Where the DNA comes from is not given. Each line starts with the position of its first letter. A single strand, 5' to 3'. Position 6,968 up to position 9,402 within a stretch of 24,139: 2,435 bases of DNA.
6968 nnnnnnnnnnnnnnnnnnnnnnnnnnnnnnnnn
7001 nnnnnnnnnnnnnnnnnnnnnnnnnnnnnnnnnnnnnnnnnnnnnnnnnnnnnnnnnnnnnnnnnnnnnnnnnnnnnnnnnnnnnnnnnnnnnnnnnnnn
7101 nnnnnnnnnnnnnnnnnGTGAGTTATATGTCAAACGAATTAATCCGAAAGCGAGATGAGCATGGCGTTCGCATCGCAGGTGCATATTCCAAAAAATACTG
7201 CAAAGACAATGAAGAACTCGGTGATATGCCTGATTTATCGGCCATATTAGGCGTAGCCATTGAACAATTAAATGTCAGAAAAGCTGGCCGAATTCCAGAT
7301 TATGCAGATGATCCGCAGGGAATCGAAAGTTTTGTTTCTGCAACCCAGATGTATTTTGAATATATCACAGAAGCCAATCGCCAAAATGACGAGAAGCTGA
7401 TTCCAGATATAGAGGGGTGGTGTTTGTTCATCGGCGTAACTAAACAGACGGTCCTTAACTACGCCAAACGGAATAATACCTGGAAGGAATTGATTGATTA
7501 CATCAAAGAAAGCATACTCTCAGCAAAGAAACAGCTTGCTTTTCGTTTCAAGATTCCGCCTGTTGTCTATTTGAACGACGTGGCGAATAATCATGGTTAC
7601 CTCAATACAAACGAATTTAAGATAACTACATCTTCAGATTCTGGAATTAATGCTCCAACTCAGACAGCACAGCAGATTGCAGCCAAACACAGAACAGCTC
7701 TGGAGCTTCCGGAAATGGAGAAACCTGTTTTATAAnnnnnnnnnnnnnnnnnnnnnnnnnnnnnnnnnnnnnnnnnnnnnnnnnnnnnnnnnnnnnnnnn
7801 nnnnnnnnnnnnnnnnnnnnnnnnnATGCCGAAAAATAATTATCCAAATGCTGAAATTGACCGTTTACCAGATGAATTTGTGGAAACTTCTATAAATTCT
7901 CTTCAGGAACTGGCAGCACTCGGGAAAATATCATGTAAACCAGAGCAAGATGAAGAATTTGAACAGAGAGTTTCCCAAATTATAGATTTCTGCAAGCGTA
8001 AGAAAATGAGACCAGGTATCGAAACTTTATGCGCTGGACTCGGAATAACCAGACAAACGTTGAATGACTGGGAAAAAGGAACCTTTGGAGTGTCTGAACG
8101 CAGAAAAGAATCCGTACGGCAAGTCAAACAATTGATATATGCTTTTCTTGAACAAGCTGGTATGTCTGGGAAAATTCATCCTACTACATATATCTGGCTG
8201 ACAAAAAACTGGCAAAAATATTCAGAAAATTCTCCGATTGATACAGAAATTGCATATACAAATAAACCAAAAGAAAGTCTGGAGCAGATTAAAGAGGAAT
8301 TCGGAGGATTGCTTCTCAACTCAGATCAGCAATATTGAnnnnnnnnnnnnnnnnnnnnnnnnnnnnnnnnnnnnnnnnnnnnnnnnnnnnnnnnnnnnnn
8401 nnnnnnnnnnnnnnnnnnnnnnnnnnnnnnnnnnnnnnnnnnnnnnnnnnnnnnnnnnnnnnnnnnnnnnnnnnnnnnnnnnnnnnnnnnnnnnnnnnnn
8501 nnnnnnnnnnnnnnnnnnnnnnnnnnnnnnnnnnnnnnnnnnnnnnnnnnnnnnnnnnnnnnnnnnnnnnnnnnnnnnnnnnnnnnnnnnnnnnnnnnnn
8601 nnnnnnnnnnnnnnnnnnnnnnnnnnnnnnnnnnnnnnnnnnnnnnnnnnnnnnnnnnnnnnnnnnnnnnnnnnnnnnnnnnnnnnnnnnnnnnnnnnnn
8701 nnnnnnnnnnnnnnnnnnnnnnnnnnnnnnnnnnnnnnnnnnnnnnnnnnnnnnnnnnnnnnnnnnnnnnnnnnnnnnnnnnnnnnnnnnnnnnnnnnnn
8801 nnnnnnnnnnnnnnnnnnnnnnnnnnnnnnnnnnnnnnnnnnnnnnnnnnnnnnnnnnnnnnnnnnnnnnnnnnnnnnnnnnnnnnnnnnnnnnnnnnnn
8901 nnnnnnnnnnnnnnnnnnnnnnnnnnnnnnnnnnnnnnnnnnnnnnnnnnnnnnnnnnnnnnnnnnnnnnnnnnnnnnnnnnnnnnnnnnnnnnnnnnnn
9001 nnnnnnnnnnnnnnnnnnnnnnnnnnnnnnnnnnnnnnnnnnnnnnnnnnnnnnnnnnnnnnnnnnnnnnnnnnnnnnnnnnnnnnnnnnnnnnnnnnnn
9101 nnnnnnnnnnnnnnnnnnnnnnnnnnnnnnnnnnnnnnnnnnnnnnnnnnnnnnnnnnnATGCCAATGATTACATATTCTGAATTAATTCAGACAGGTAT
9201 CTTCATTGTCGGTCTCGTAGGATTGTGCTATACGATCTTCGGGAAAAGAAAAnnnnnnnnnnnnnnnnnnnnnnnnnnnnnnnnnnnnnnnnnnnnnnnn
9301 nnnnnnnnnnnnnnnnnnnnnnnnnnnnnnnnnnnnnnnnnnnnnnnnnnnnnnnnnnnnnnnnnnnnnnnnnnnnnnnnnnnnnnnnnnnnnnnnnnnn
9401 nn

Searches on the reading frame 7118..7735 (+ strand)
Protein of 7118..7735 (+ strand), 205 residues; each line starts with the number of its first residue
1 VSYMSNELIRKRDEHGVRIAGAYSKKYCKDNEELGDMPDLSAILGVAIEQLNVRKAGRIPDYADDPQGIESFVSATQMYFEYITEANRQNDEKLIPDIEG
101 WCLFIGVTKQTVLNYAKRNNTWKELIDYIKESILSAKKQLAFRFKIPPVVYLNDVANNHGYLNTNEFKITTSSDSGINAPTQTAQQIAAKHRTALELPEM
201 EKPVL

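Call 34: search_protein_families(library=pfam, proteins=[window:7118-7735:+], max_evalue=0.001)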
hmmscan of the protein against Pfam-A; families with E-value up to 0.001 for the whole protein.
window:7118-7735:+ (205 aa): 1 family
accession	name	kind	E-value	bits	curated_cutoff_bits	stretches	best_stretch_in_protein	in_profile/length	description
PF16677.11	GP3_package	-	2.6e-06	28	29.4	1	73-165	13-103/105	DNA-packaging protein gp3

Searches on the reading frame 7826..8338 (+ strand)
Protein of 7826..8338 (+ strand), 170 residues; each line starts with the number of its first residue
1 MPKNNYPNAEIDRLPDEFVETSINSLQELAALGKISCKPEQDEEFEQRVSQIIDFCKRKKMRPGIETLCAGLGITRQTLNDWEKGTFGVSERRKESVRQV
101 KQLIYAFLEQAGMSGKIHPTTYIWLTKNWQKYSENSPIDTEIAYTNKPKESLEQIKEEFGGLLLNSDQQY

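Call 34: search_protein_families(library=pfam, proteins=[window:7826-8338:+], max_evalue=0.001)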
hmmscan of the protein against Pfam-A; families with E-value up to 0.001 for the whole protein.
window:7826-8338:+ (170 aa): 1 family
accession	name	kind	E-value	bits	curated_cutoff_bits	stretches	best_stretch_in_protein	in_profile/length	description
PF16677.11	GP3_package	-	0.00076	20.1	29.4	0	42-126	9-94/105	DNA-packaging protein gp3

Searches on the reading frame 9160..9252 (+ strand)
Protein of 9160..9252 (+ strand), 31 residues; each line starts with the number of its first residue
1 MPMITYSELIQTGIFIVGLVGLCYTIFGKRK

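Call 65: search_protein_families(library=pfam, proteins=[window:9160-9252:+], max_evalue=1)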
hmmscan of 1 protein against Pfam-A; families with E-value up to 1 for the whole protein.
seq(31 aa): 1 family
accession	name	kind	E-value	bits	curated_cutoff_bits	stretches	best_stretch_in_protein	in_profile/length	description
PF16935.10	Hol_Tox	-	0.0031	17.8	23.3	1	3-30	1-33/34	Putative Holin-like Toxin (Hol-Tox)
